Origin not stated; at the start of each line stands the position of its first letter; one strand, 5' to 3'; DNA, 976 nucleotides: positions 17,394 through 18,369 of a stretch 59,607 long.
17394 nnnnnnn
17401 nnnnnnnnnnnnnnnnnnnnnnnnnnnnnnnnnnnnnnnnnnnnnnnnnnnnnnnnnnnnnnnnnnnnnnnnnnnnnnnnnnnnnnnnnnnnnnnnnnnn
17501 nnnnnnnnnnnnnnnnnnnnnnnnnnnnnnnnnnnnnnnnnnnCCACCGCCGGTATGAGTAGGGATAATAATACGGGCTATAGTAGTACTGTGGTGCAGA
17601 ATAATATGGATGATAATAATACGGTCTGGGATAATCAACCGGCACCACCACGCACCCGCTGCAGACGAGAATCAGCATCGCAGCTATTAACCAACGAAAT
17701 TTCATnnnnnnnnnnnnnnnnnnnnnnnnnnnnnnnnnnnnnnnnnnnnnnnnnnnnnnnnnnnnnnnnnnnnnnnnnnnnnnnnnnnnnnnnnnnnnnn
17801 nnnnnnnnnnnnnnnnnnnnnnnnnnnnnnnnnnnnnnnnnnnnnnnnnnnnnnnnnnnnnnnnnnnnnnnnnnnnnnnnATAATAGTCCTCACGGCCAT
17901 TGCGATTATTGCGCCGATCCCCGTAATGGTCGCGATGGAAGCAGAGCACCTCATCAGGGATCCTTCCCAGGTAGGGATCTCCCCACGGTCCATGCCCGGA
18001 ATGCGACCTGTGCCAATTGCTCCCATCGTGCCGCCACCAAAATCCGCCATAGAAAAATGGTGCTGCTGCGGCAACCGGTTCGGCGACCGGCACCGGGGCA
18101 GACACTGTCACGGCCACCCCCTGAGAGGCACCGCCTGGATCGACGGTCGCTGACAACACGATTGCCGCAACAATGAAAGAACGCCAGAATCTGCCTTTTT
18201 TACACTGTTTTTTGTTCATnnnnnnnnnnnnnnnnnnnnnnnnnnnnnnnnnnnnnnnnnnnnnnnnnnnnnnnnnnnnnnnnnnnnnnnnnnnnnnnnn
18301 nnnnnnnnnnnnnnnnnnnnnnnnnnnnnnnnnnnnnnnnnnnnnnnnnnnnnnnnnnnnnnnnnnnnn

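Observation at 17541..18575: Minus-strand trio of small secreted proteins: an LTXXQ (CpxP/Spy-like) protein, a Trp/His/Gly-rich protein and a roughly 50%-tyrosine peptide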

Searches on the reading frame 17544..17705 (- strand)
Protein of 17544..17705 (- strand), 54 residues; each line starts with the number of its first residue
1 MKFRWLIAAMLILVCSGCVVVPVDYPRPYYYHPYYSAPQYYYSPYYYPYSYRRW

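Call 3: search_protein_families(library=pfam, proteins=[window:17544-17705:-], max_evalue=10)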
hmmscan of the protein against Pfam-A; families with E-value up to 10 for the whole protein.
seq(54 aa): 0 families

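Call 4: search_protein_families(library=ncbifam, proteins=[window:17544-17705:-], max_evalue=10)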
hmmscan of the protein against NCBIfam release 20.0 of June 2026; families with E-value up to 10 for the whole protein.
seq(54 aa): 0 families
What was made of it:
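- On Asr / SmbP / SilE-type periplasmic low-complexity proteins (p2, p3): No HMM hits (calls 3, 4).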

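Call 6: find_homologous_proteins(query=window:17544-17705:-, max_evalue=1)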
Query seq(54 aa) (54 aa): 2 proteins with E <= 1 among 9 candidates.
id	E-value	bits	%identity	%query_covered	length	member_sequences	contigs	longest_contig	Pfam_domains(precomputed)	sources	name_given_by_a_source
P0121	5.7e-28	114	100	100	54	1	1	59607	-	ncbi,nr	ncbi:MAG: hypothetical protein P4L42_10025 [Desulfocapsaceae bacterium]|nr:hypothetical protein [Des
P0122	7.2e-1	28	-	-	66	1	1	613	-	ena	-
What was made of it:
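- The k-mer search found only itself (call 6). It is called as a CDS in the NCBI record (call 6).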

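Call 37: search_protein_representatives(protein=window:17544-17705:-)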
Query: 54 residues. Proteins with E-value up to 0.001 (for the whole library): 2; up to 1e-10: 1; up to 1e-30: 0. The best 2 are listed.
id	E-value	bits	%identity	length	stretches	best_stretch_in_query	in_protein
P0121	1.8e-28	113.5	100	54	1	1-54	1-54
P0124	5.3e-04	36.5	48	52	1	1-54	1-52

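Call 40: list_cluster_members(proteins=[P0124, P0122])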
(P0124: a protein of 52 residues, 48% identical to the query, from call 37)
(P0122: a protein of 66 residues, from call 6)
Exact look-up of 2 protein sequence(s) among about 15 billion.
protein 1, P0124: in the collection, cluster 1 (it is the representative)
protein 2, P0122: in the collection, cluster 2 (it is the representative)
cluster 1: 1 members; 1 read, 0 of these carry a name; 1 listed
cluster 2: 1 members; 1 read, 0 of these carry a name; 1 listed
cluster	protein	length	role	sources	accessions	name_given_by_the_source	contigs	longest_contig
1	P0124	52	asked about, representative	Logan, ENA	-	-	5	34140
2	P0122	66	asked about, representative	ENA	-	-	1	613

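Call 41: find_encoding_contigs(protein=P0122, flank=3000)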
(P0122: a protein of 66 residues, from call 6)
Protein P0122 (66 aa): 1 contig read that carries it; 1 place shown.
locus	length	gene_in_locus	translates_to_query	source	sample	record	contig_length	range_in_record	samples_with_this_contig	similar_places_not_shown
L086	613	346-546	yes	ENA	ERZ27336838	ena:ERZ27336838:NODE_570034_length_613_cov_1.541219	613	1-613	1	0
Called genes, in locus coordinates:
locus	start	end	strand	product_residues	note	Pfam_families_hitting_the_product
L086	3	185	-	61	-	?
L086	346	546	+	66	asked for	-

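Call 42: find_encoding_contigs(protein=P0124, flank=5000, max_places=5)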
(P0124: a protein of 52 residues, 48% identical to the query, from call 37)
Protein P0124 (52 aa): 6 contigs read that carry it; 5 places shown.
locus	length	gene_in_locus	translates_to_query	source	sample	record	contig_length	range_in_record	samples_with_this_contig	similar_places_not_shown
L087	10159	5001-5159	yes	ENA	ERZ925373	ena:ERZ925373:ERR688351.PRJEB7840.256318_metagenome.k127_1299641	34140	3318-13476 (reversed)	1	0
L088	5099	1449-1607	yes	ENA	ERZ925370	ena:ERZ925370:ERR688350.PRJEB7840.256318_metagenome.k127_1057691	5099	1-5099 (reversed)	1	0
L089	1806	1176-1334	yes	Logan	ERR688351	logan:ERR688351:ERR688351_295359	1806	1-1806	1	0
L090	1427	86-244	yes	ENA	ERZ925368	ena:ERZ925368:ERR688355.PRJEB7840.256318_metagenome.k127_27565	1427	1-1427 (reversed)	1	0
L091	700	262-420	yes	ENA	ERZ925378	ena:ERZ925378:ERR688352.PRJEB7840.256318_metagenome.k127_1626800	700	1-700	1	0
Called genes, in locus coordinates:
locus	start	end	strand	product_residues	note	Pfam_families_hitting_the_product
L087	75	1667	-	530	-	PF00496:SBP_bac_5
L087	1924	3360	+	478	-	PF01979:Amidohydro_1, PF07969:Amidohydro_3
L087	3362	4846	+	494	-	PF07364:DUF1485, PF07171:MlrC_C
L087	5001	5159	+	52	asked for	-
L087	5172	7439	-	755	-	PF00390:malic, PF03949:Malic_M, PF01515:PTA_PTB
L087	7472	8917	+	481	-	PF01546:Peptidase_M20, PF07687:M20_dimer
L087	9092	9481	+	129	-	-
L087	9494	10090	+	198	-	-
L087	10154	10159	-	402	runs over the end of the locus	PF13535:ATP-grasp_4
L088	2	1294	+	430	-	?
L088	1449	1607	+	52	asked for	-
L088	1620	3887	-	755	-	PF00390:malic, PF03949:Malic_M, PF01515:PTA_PTB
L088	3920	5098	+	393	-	?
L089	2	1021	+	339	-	?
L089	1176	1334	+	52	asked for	-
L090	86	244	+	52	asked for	-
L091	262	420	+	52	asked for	-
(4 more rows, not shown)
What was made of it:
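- Its relative P0124 stands alone between unrelated genes (call 42). The p3-like P0124 stands alone (call 42).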

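Call 46: find_related_loci(query=A4, collection=metagenome_contigs, flank=3000)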
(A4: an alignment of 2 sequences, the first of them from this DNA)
Query A4 (54 aa) in metagenome_contigs; peptide patterns used: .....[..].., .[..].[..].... (x = any residue, [..] = any of these).
600 stretches matched a pattern (row limit reached: there are more); 4 encode a relative of the query (tblastn E <= 1e-3); 4 distinct loci.
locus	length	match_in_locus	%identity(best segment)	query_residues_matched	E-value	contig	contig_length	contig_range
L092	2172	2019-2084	56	27-51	2e-8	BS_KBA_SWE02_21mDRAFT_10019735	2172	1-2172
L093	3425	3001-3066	56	27-51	2e-7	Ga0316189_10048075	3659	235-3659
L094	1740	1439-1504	56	27-51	6e-7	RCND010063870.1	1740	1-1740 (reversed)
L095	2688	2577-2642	48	27-51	2e-6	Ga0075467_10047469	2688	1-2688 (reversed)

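Call 82: search_dna_similar(query=window:17544-17705:-, collection=plasmids, mode=protein, max_evalue=10, max_rows=15)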
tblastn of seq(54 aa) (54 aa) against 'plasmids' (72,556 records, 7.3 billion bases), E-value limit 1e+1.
No match.

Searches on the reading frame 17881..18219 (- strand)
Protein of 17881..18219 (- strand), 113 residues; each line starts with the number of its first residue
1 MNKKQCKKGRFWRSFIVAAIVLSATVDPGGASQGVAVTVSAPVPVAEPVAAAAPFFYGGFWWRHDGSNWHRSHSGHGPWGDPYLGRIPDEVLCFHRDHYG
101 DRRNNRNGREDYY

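Call 3: search_protein_families(library=pfam, proteins=[window:17881-18219:-], max_evalue=10)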
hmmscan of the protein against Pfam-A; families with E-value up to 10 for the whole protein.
seq(113 aa): 0 families

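Call 4: search_protein_families(library=ncbifam, proteins=[window:17881-18219:-], max_evalue=10)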
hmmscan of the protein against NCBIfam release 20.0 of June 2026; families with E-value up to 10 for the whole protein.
seq(113 aa): 0 families

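Call 7: find_homologous_proteins(query=window:17881-18219:-, max_evalue=1)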
Query seq(113 aa) (113 aa): 1 proteins with E <= 1 among 4 candidates.
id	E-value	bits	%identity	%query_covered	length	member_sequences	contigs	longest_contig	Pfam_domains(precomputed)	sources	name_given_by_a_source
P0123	7.7e-76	270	100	100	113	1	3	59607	-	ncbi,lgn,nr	ncbi:MAG: hypothetical protein P4L42_10030 [Desulfocapsaceae bacterium]|nr:hypothetical protein [Des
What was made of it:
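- Tried and rejected: p2 and p3 homologues. k-mer-seeded searches found only the proteins themselves, plus P0122 at E 0.7 (calls 6, 7).
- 17878..18219 (-): p2: a 113-aa exported protein. After the signal peptide comes an Ala/Val/Pro linker, then a Trp/Gly/His/Arg-rich C-terminal half (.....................). It starts 23 nt after the p1 stop. The only hit among 5.8 billion proteins is itself (call 7).
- p2 has no significant relative in the large databases (call 7).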

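Call 83: search_dna_similar(query=window:17881-18219:-, collection=plasmids, mode=protein, max_evalue=10, max_rows=15)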
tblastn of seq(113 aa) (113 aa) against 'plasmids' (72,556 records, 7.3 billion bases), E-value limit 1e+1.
Records with a match: 2; places in all: 2; records where one place covers at least 80% of the query: 0.
Best place of each record, by identity: <60% 2.
By first word of the organism name: Rhizobium 1; Burkholderia 1.
By predicted mobility (MOB-suite, as given by PLSDB): non-mobilizable 1; mobilizable 1.
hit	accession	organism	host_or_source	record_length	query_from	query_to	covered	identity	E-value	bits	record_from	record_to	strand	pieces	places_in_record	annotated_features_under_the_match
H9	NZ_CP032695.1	Rhizobium jaguaris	Calliandra grandiflora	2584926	55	93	35%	41.0%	9e+0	32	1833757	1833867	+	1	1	none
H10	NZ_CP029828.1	Burkholderia sp. JP2-270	sigle cell,rice rhizosphere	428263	55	79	22%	48.0%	7e+0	33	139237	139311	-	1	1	hypothetical protein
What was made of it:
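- Tried and rejected: Plasmid collection. tblastn of p2 and p3 found nothing significant (calls 82, 83).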

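Call 87: predict_structure(protein=window:17881-18219:-)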
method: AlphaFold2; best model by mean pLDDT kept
length: 113 residues; sequences in the alignment: 1
mean_pLDDT: 46.6   pTM: 0.27
mean pLDDT of the five models: 46.6, 44.5, 44.2, 39.8, 38.8
residues with pLDDT >= 90: 0; 70-90: 14; 50-70: 9; < 50: 90
segments of 3 or more residues with pLDDT < 50: 1-50, 75-113
pLDDT, mean of each block of 10 residues (from residue 1): 39 38 39 41 44 67 74 52 40 41 43 34
secondary structure, 60 per line:
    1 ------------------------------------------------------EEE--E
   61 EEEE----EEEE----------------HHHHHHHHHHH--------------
elements in order: E55-57 E60-64 E69-72 H89-99
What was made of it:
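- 17878..18219 (-): The single-sequence AF2 model is moderately confident (block means 67-74) only for a beta-hairpin-like segment at about residues 55-72 (call 87).
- Closest known: WXXGXW / YXWGXW repeat proteins. Same: AF2 puts short strands there (call 87).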
